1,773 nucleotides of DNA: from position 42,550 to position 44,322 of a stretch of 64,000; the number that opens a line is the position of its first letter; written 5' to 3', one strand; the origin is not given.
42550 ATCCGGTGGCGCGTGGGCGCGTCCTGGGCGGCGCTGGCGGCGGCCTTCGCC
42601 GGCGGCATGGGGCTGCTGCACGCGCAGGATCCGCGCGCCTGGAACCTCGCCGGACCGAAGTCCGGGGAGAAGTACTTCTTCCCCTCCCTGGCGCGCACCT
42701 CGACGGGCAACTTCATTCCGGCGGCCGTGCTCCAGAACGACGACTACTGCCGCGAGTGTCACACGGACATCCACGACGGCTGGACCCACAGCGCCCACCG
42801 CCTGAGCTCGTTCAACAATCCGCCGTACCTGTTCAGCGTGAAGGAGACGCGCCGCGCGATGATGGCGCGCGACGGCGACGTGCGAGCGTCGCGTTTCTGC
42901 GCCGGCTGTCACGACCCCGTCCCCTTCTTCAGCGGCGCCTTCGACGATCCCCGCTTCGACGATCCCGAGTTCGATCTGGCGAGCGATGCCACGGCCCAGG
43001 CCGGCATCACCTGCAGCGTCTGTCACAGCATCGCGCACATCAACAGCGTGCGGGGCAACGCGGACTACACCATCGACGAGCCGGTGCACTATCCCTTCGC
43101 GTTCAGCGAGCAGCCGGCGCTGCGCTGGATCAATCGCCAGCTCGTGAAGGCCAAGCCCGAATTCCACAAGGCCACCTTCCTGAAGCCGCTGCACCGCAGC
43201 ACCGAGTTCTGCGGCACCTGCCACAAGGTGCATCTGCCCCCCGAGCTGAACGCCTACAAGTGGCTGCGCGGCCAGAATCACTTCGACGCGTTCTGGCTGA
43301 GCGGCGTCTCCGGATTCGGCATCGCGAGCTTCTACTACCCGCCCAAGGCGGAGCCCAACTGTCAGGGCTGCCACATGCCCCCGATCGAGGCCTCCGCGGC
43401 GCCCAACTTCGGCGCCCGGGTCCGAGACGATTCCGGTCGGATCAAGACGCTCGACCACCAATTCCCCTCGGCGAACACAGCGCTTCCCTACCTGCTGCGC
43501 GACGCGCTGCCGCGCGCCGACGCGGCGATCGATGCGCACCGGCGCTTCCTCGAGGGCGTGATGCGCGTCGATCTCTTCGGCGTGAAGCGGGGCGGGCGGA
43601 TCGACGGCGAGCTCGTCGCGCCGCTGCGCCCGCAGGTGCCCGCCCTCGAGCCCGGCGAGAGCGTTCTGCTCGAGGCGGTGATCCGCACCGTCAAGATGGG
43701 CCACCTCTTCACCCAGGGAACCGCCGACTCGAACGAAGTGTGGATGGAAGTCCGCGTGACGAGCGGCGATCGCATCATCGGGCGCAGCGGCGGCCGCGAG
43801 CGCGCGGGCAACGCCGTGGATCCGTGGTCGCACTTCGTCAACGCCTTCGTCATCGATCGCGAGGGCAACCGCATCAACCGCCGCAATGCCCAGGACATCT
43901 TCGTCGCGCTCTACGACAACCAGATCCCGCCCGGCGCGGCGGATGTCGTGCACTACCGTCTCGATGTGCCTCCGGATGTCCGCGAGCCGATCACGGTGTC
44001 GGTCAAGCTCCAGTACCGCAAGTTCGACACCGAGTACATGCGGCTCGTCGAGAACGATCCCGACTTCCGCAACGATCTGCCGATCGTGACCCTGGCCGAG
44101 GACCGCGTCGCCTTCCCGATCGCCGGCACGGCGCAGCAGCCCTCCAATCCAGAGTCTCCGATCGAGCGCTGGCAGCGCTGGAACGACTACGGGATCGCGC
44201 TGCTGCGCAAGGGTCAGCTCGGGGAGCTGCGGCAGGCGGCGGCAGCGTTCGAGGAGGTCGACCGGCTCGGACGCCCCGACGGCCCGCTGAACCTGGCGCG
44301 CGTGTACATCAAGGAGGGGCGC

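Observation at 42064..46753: Membrane-anchored pentaheme cytochrome-TPR protein translationally coupled to a CRTAC1-like FG-GAP/UnbV propeller: candidate uncharacterised periplasmic redox module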

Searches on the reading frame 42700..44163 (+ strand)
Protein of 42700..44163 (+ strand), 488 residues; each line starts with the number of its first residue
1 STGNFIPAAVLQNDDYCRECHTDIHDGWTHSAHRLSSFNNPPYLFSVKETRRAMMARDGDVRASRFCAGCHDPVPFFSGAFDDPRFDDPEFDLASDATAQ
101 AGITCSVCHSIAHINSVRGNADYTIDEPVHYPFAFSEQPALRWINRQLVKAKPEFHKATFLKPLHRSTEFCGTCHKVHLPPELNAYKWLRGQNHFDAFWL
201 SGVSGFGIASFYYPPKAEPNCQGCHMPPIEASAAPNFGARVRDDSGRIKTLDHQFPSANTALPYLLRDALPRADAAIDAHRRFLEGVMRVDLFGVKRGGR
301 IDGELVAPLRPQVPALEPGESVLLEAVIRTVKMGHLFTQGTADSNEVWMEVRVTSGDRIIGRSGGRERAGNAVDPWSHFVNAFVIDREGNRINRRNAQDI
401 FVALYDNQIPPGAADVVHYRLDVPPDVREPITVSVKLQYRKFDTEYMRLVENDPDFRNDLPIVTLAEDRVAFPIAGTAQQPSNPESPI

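Call 52: search_solved_structures(query=window:42700-44163:+, max_evalue=10, show_alignments=5)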
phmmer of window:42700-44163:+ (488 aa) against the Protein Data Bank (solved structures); distinct sequences matched with E-value up to 10: 4.
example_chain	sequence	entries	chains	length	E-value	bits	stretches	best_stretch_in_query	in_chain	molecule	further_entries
9wt9_A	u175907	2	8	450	0.12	14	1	10-40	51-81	Cytochrome c,Multiheme cytochrome c selenoprotein mutant (MccSep U325A) | Cytochrome c,Multiheme cytochrome c selenoprotein (MccSep)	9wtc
9wt8_A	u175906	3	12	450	0.12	14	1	10-40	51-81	Cytochrome c,Multiheme cytochrome c selenoprotein (MccSep)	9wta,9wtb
5ze8_A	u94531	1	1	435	2.8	9.4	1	14-118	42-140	cytochrome c552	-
6i5b_A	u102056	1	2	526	6.8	8.2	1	13-33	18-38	Uncharacterized protein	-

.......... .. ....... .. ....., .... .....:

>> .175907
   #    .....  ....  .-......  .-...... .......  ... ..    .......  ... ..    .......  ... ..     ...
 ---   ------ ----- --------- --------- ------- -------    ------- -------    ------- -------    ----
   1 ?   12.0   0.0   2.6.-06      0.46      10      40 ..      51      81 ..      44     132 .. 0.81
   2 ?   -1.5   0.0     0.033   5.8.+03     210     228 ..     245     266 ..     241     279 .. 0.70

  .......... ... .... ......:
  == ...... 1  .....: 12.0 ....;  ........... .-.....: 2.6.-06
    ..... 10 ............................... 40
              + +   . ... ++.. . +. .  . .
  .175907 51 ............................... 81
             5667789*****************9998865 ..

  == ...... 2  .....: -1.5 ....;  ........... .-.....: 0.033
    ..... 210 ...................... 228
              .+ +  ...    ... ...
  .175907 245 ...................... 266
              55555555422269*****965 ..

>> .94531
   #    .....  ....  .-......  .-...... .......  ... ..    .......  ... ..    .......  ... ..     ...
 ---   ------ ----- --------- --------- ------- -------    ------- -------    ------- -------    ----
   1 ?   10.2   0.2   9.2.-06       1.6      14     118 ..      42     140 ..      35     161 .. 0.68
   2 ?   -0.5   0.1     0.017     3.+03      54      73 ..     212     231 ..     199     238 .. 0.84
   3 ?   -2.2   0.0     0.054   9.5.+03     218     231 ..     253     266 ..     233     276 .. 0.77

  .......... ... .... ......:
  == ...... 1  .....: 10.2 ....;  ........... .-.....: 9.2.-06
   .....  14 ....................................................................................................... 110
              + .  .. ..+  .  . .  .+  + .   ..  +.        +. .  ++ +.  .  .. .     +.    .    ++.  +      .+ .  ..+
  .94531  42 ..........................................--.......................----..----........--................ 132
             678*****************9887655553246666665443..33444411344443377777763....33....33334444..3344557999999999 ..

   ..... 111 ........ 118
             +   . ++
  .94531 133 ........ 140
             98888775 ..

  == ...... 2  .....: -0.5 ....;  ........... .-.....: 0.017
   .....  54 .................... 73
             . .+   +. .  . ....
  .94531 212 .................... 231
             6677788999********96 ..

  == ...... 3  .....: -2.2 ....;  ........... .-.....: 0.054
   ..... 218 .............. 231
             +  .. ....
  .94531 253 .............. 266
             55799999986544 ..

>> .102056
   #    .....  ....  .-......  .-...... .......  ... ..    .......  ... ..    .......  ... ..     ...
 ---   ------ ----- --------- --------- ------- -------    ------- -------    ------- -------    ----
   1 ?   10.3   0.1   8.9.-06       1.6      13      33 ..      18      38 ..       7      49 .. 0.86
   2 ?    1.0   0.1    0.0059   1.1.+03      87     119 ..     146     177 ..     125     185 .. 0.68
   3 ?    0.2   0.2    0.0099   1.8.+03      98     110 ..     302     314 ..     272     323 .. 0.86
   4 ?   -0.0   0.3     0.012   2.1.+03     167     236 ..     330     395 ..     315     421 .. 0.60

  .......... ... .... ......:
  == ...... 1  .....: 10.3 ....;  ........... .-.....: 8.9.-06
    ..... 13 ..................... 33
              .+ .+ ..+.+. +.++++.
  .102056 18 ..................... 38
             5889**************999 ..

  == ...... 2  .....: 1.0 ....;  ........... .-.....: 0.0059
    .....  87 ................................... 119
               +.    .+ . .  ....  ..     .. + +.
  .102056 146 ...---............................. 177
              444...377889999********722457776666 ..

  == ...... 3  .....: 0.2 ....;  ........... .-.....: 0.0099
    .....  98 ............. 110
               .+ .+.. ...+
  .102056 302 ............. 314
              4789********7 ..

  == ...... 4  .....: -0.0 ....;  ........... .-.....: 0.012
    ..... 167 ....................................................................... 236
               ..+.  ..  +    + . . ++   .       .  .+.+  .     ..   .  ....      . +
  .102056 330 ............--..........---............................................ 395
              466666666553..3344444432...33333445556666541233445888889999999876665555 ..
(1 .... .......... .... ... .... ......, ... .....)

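Call 81: search_solved_structures(query=A3, max_evalue=10, show_alignments=3)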
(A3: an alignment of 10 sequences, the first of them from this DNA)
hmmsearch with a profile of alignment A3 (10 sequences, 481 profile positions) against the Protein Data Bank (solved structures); distinct sequences matched with E-value up to 10: 9.
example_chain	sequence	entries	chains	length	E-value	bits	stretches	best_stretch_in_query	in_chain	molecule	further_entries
5ze8_A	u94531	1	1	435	1.4e-07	33.5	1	13-121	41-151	cytochrome c552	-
1bvb_A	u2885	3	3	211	0.019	16.6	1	12-104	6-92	CYTOCHROME C-554 | CYTOCHROME C554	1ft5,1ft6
9wt8_A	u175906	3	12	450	0.077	14.6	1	12-46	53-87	Cytochrome c,Multiheme cytochrome c selenoprotein (MccSep)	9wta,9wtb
9wt9_A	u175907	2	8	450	0.077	14.6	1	12-46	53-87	Cytochrome c,Multiheme cytochrome c selenoprotein mutant (MccSep U325A) | Cytochrome c,Multiheme cytochrome c selenoprotein (MccSep)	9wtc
6i5b_A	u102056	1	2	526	0.16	13.5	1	11-33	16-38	Uncharacterized protein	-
7nhk_F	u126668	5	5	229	0.53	11.8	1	114-170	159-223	50S ribosomal protein L1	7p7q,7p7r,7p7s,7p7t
2ahr_A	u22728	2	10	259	2.2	9.7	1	119-163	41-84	putative pyrroline carboxylate reductase | 1-Pyrroline-5-Carboxylate reductase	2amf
4qo5_A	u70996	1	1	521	3.8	9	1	14-177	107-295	Hypothetical multiheme protein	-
6ef8_A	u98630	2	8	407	5.4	8.5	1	13-105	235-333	C-type cytochrome OmcS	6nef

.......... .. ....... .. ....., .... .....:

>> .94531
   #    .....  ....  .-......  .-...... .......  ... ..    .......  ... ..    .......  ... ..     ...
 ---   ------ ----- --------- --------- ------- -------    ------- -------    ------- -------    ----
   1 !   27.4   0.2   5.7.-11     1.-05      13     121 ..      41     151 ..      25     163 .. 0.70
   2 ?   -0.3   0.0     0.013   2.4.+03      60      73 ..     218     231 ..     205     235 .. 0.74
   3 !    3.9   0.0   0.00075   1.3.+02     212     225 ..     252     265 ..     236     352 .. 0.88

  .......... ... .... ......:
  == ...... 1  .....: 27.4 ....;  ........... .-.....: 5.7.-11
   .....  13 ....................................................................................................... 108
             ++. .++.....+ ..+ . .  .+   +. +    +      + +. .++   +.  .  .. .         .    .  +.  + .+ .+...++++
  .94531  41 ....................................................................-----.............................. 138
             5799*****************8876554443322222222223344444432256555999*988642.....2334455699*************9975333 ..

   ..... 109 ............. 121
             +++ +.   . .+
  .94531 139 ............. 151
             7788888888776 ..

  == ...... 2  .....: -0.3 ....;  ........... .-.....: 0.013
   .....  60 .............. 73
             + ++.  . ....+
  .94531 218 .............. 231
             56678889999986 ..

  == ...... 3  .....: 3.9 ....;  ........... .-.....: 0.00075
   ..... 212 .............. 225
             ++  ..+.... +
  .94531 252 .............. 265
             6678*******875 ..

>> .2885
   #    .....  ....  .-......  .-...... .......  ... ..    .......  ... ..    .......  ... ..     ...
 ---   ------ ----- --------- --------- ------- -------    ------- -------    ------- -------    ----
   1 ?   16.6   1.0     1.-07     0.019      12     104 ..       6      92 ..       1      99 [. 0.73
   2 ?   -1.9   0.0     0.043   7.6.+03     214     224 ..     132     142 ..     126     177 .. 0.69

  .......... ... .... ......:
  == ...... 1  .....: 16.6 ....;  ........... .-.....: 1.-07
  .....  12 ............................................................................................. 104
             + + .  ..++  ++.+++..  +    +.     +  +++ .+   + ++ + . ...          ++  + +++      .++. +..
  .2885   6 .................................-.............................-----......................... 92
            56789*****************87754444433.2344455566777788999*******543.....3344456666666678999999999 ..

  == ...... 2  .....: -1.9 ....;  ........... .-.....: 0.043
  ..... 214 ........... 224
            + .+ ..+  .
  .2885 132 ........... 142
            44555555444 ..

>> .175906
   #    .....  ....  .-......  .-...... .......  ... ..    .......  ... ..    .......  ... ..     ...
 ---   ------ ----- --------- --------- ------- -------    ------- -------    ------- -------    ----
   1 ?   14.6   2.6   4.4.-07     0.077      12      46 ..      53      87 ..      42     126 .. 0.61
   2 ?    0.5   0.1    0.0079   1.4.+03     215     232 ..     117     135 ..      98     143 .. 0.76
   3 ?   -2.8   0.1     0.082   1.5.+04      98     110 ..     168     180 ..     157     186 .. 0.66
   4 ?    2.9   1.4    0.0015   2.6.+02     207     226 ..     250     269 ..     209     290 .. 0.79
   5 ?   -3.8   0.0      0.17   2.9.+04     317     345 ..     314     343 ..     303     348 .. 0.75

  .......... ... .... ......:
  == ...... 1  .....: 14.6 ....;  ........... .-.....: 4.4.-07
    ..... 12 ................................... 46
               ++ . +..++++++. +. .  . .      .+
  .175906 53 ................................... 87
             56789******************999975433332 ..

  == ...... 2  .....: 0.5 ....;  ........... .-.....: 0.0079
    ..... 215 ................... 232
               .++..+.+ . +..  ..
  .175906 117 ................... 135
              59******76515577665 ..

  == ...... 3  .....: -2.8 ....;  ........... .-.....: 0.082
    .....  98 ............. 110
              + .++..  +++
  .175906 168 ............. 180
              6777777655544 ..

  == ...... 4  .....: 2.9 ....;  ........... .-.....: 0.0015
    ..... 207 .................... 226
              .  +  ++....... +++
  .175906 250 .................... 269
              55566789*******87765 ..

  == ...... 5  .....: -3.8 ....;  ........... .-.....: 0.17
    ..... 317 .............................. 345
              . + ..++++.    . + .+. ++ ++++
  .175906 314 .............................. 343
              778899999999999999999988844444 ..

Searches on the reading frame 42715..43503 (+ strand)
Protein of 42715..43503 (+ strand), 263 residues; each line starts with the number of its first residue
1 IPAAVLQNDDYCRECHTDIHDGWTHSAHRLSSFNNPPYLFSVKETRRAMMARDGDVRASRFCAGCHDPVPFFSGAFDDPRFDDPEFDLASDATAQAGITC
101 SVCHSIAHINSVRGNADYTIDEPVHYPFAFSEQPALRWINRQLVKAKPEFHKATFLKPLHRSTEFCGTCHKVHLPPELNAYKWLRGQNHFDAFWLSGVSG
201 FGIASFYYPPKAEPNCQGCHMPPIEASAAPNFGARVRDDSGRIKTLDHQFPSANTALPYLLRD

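Call 31: search_protein_families(library=pfam, proteins=[window:42715-43503:+], max_evalue=10)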
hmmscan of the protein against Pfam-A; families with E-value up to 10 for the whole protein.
seq(263 aa): 12 families
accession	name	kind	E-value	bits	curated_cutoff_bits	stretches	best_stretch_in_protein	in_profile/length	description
PF13435.11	Cytochrome_C554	-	2e-06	29.1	20.8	1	12-105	2-84/84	Cytochrome c554 and c-prime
PF22113.1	Mtrc-MtrF_II-IV_dom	-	4.4e-05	23.5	30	2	98-228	29-134/176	Outer membrane cytochrome MtrC/MtrF-like, domains II/IV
PF13442.11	Cytochrome_CBB3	-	8.9e-05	23.2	27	2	10-54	12-53/68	Cytochrome C oxidase, cbb3-type, subunit III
PF14522.11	Cytochrome_C7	-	0.00011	22.4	24.8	2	9-105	13-67/67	Cytochrome c7 and related cytochrome c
PF14537.11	Cytochrom_c3_2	-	0.0024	18.7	25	0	11-106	8-66/79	Cytochrome c3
PF12773.13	DZR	-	0.0027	18.3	27.3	1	58-97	11-24/45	Double zinc ribbon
PF09699.15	Paired_CXXCH_1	-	0.15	12.2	20.6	0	166-173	9-16/41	Doubled CXXCH motif (Paired_CXXCH_1)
PF00130.28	C1_1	-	0.86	9.9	26.5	1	57-108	9-39/53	Phorbol esters/diacylglycerol binding domain (C1 domain)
PF00034.26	Cytochrom_C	-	1.6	10.6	21.3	0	215-231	11-29/90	Cytochrome c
PF07627.16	PSCyt3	-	2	9.2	27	0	159-172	64-77/98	Protein of unknown function (DUF1588)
PF22678.1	Cytochrom_c_NrfB-like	-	3.9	8.4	27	0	152-173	47-68/89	Cytochrome c-type protein NrfB-like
PF21563.3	Mcp40H-20_sensor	-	3.9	8.3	27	0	6-17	85-96/112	Methyl-accepting chemotaxis sensory transducer, class 40H, sensor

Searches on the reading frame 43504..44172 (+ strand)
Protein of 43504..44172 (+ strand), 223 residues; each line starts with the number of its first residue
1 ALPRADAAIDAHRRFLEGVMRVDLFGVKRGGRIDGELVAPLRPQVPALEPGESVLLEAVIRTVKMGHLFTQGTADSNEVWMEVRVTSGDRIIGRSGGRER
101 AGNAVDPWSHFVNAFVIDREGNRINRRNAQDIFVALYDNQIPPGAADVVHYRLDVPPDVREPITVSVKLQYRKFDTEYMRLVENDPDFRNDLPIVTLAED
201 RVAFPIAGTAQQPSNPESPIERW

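Call 31: search_protein_families(library=pfam, proteins=[window:43504-44172:+], max_evalue=10)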
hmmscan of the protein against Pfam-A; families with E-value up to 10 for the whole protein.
seq(223 aa): 0 families
